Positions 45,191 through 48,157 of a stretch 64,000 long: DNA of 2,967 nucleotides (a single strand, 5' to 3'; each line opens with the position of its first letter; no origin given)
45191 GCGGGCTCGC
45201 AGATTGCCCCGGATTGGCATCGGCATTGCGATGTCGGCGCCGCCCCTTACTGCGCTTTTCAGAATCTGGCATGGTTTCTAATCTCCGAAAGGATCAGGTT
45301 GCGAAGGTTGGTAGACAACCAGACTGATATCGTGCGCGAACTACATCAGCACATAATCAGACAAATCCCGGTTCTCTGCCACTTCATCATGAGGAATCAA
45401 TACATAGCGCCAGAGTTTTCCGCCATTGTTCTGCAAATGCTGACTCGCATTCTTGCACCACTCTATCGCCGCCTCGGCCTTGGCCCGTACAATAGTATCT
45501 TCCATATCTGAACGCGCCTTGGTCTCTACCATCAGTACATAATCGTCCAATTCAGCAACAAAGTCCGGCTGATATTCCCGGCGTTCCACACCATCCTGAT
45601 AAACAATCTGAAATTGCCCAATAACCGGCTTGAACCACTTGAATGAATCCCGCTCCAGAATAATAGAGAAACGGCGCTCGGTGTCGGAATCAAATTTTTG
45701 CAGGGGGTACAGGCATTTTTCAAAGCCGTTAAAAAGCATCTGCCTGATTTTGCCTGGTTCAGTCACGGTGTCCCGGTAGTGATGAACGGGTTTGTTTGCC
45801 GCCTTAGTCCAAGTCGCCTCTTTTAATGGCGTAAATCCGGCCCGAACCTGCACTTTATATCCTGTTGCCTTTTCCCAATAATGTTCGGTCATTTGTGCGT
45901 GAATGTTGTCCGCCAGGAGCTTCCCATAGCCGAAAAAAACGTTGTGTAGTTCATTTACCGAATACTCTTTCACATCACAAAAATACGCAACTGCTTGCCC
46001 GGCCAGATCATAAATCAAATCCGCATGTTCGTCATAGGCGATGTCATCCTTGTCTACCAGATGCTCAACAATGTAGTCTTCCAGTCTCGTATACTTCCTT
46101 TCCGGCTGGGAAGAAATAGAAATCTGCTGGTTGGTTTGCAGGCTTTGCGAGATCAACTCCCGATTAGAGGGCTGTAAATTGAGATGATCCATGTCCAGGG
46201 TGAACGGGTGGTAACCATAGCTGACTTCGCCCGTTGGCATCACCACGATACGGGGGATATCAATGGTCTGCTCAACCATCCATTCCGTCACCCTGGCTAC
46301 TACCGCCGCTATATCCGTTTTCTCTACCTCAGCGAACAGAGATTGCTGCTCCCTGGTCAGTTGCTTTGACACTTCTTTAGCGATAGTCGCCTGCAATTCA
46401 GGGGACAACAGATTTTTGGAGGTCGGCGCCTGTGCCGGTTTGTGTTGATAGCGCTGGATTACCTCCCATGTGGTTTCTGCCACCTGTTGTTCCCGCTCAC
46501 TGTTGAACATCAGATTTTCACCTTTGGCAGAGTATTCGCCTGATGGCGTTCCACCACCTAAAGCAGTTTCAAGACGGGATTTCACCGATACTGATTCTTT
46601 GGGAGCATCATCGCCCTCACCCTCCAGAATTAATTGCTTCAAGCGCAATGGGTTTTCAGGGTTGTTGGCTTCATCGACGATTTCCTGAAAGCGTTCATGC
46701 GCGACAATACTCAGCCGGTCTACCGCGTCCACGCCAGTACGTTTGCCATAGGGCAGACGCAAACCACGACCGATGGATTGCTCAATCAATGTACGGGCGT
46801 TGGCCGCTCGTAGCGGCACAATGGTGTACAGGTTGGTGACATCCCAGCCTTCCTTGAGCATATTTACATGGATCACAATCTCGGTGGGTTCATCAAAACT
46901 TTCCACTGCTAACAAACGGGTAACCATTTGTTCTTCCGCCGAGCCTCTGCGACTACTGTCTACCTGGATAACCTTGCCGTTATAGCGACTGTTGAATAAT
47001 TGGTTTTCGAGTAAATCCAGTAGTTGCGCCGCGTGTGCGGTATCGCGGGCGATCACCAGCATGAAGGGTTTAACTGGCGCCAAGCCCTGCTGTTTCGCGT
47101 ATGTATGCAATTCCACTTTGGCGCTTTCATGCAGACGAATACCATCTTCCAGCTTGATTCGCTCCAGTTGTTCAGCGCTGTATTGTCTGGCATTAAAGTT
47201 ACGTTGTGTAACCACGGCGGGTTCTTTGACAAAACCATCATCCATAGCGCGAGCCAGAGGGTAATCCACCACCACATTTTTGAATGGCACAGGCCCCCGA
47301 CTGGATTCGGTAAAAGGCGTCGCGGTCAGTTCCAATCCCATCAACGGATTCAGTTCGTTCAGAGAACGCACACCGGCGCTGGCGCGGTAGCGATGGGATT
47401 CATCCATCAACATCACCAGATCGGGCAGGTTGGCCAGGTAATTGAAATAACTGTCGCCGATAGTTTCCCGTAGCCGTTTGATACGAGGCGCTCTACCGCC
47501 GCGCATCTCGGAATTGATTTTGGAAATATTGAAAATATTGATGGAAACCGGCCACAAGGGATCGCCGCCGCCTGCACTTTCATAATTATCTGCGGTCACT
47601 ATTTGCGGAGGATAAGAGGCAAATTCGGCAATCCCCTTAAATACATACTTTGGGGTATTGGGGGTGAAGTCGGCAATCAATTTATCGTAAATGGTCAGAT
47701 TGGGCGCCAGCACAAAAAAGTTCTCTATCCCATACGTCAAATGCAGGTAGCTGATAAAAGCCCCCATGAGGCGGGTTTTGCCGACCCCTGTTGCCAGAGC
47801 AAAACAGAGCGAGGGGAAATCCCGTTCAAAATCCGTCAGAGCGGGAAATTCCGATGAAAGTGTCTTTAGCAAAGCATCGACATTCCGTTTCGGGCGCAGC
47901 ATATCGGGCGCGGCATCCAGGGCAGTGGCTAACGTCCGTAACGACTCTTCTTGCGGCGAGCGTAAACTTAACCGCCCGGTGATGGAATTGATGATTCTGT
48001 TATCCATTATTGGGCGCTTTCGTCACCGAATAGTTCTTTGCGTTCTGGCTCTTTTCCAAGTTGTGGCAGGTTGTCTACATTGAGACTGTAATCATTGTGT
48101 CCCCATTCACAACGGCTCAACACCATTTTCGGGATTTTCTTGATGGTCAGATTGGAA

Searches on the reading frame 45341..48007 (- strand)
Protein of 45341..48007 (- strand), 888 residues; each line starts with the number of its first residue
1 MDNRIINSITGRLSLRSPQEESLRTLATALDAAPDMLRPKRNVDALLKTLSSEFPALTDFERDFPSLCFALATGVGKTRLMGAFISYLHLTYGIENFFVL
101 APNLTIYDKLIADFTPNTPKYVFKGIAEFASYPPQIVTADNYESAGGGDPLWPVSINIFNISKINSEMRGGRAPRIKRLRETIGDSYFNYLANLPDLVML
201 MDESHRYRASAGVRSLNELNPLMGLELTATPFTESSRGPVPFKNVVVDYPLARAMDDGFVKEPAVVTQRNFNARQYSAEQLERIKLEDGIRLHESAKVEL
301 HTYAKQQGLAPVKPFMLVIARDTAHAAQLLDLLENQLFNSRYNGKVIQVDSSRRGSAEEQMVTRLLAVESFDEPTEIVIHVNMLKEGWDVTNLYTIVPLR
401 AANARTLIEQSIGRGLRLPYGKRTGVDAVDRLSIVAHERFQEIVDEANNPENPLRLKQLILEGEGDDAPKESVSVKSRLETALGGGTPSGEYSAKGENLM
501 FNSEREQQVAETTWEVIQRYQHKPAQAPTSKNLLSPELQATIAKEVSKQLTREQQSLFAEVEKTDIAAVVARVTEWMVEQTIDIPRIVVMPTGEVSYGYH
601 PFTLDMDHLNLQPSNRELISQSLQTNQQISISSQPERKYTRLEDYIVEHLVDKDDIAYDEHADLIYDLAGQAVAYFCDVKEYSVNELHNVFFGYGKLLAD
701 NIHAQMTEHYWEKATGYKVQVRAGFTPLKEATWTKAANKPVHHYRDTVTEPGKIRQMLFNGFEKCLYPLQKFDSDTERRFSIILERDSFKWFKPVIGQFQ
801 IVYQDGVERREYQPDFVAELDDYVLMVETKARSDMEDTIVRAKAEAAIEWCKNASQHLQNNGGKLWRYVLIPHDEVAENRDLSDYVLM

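Call 27: search_protein_families(library=ncbifam, proteins=[window:45341-48007:-], max_evalue=0.01)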
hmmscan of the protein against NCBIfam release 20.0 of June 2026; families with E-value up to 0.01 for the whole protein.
window:45341-48007:- (888 aa): 5 families
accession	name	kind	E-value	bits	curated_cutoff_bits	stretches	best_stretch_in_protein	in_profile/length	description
NF046055.1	restr_BPTD_3080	equivalog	6.6e-26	90.5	800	3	377-417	576-616/970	BPTD_3080 family restriction endonuclease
NF012027.0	PRK15483.1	equivalog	5.8e-09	34.4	564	1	384-420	511-547/986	type III restriction-modification system endonuclease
NF008521.0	PRK11448.1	equivalog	1.1e-05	23.6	729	1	317-418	702-800/1123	type I restriction-modification system endonuclease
NF046051.1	restrict_EcoAI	equivalog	5.5e-05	21.7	550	1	186-422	266-520/768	EcoAI/FtnUII family type I restriction enzme subunit R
NF053632.1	heli_RadD_YejH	equivalog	0.00011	20.6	720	1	239-423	173-347/573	DNA repair helicase RadD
